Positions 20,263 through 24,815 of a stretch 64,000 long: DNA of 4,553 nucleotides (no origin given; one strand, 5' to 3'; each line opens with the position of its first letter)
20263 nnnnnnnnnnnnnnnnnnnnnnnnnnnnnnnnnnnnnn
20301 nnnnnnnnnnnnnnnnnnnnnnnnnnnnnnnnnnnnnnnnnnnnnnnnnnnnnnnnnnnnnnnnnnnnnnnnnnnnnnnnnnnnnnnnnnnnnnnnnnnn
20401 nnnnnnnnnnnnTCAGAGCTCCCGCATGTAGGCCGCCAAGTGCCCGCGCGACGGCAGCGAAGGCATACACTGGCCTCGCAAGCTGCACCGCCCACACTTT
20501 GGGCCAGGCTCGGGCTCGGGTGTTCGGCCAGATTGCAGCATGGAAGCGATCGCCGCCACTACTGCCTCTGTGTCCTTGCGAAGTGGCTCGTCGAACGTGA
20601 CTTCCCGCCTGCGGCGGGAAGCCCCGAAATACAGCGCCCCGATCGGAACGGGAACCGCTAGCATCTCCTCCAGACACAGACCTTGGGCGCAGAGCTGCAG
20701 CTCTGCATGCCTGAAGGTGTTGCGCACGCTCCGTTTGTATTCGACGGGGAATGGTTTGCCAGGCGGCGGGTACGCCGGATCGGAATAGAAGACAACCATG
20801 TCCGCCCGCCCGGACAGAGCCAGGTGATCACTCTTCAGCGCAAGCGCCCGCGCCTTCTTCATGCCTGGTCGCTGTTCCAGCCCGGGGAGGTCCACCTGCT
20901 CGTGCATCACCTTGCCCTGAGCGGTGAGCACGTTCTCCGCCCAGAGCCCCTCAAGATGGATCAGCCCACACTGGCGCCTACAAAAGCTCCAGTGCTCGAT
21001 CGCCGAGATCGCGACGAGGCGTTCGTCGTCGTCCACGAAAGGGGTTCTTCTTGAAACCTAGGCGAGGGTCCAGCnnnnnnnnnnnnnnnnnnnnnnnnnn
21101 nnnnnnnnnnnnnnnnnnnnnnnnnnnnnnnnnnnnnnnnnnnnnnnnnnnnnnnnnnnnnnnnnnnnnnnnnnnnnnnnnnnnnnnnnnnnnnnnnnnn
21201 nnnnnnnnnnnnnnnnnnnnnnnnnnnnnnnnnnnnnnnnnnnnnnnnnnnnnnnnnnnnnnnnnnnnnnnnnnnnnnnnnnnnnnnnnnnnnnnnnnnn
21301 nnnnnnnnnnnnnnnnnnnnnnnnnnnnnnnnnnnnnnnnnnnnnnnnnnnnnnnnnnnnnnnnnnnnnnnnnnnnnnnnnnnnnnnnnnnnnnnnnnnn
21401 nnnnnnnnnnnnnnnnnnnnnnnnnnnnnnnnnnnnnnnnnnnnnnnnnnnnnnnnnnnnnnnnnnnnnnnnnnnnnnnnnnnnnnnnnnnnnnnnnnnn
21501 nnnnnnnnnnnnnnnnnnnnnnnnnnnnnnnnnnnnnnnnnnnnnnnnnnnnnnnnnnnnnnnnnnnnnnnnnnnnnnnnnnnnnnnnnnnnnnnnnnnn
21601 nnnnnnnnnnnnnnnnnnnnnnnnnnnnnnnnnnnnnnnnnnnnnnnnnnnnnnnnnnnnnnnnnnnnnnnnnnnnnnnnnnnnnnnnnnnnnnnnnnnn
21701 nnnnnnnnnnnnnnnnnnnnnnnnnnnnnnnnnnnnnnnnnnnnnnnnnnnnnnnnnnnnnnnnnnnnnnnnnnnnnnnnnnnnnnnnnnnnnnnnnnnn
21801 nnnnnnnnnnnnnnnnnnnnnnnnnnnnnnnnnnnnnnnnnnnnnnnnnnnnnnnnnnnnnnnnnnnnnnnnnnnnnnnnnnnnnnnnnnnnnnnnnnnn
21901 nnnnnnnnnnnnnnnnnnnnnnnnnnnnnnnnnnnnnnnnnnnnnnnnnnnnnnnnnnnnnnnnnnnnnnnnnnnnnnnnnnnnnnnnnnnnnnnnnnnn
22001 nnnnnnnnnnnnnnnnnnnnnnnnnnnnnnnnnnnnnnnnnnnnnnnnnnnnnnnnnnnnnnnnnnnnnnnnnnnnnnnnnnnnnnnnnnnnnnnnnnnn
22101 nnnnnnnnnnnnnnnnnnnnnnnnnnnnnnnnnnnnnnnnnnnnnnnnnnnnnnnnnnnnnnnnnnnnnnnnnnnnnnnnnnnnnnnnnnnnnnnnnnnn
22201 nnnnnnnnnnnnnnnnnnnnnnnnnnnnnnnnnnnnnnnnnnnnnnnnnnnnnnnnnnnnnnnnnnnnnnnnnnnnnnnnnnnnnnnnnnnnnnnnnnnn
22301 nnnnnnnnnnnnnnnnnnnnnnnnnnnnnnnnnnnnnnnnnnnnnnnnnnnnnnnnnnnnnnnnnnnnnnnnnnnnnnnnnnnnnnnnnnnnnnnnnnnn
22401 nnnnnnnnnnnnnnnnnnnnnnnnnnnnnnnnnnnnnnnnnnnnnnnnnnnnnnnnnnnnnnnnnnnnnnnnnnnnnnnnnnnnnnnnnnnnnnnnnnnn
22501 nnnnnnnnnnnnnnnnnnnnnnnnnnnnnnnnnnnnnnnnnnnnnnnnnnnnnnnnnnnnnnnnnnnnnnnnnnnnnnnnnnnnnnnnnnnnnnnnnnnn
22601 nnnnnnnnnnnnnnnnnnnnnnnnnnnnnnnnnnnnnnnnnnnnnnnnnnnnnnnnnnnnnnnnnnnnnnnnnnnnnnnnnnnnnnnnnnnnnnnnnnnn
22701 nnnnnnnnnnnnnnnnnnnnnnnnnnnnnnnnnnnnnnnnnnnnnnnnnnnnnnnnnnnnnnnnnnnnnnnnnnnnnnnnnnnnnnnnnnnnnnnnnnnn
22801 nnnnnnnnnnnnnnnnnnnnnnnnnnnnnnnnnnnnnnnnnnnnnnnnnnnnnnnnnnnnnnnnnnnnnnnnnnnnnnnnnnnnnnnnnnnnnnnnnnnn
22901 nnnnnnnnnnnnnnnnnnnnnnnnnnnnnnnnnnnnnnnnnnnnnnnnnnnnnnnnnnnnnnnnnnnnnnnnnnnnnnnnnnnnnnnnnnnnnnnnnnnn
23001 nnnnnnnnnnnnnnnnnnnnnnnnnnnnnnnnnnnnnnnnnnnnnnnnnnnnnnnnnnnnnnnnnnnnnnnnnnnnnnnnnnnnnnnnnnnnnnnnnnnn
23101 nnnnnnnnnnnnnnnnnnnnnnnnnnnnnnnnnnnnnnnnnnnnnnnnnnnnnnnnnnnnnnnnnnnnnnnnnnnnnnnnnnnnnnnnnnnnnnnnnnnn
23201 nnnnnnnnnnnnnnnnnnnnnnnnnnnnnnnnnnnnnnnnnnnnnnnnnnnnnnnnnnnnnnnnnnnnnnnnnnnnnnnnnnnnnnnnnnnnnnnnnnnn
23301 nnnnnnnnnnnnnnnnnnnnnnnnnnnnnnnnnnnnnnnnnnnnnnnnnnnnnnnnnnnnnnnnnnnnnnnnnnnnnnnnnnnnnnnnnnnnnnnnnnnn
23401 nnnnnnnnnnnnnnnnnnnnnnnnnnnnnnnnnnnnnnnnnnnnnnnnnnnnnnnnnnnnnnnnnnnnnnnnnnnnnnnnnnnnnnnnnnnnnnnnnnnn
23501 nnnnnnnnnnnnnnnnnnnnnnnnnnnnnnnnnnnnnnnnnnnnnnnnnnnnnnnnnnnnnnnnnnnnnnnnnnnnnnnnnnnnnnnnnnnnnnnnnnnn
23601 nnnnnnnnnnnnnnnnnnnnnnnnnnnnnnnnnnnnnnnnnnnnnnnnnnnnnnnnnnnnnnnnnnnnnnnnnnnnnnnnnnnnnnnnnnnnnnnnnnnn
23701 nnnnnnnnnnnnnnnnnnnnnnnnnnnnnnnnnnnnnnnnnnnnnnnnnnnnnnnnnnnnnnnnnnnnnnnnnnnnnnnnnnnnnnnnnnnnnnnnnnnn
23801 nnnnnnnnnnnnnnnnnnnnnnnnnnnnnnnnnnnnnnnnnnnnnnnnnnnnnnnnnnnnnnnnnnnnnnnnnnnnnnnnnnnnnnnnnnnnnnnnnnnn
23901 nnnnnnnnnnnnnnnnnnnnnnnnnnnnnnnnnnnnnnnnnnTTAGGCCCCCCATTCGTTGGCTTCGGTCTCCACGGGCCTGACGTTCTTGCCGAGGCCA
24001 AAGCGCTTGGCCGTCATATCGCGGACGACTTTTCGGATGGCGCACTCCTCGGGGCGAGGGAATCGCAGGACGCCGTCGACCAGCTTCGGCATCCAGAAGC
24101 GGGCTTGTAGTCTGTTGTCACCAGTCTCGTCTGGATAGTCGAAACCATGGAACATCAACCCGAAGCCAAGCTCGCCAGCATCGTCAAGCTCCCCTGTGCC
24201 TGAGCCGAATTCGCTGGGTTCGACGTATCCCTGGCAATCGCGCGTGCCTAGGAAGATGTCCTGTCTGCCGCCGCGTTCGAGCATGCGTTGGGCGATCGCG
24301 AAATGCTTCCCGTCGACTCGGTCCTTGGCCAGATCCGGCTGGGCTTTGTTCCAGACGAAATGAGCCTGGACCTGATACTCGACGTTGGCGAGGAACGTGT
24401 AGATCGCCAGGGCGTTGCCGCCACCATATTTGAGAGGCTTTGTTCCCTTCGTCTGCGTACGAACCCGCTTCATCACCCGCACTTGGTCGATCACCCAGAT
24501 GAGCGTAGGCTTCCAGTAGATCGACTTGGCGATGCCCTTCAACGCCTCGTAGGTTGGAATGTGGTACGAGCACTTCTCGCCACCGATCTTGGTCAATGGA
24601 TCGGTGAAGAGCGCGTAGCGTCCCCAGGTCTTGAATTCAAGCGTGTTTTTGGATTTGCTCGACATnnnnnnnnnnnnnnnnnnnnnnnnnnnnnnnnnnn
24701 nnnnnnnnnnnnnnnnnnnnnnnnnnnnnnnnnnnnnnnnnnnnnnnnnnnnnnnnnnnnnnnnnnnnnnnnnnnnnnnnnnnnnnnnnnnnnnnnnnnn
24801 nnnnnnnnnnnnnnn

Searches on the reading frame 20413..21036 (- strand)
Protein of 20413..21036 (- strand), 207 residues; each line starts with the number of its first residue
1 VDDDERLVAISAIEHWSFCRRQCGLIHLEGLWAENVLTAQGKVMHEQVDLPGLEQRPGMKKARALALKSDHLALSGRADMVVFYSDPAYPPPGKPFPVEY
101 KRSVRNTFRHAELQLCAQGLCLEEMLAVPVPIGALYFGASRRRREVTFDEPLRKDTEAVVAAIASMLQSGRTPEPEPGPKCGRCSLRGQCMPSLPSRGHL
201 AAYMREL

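Call 8: search_protein_families(library=pfam, proteins=[window:20413-21036:-], max_evalue=0.01)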
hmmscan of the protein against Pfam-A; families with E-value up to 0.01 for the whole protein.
window:20413-21036:- (207 aa): 2 families
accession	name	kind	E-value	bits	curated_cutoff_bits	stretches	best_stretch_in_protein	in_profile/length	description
PF01930.23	Cas_Cas4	-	3.7e-18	66.5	22.7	1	11-191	3-159/160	Domain of unknown function DUF83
PF12705.13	PDDEXK_1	-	1.4e-05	25.6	22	1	60-190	120-246/247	PD-(D/E)XK nuclease superfamily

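Call 9: search_protein_families(library=ncbifam, proteins=[window:20413-21036:-], max_evalue=0.01)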
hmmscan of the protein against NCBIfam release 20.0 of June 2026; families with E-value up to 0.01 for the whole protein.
window:20413-21036:- (207 aa): 2 families
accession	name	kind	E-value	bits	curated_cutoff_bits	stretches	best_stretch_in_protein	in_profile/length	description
TIGR00372.1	cas4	equivalog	3e-33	115.1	65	1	9-192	2-180/180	CRISPR-associated protein Cas4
NF049935.1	cas4g_cas1g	exception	2.8e-31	108.6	560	1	8-193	2-192/546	CRISPR-associated endonuclease Cas4g/Cas1g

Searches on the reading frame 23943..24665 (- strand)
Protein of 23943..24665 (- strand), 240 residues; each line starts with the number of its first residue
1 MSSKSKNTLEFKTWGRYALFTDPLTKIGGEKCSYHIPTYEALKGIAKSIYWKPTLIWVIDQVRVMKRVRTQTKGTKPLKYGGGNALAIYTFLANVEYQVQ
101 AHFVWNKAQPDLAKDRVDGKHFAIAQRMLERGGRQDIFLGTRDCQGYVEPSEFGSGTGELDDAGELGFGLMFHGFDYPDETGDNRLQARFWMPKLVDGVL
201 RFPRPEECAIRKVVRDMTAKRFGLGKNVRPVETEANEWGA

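Call 8: search_protein_families(library=pfam, proteins=[window:23943-24665:-], max_evalue=0.01)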
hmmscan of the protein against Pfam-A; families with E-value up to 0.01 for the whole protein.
window:23943-24665:- (240 aa): 1 family
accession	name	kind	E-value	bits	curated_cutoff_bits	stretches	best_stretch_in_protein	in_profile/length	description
PF09704.15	Cas_Cas5d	-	2.3e-42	145.9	23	1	8-203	1-217/217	CRISPR-associated protein (Cas_Cas5)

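Call 9: search_protein_families(library=ncbifam, proteins=[window:23943-24665:-], max_evalue=0.01)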
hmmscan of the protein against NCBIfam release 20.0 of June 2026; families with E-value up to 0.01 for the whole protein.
window:23943-24665:- (240 aa): 2 families
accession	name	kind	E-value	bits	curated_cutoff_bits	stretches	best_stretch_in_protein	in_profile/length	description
TIGR01876.1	cas_Cas5d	exception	1.6e-70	237.4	85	1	13-211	3-203/203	type I-C CRISPR-associated protein Cas5c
TIGR02593.1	CRISPR_cas5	subfamily_domain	3.4e-13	49.1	17.8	1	9-52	2-43/43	CRISPR-associated protein Cas5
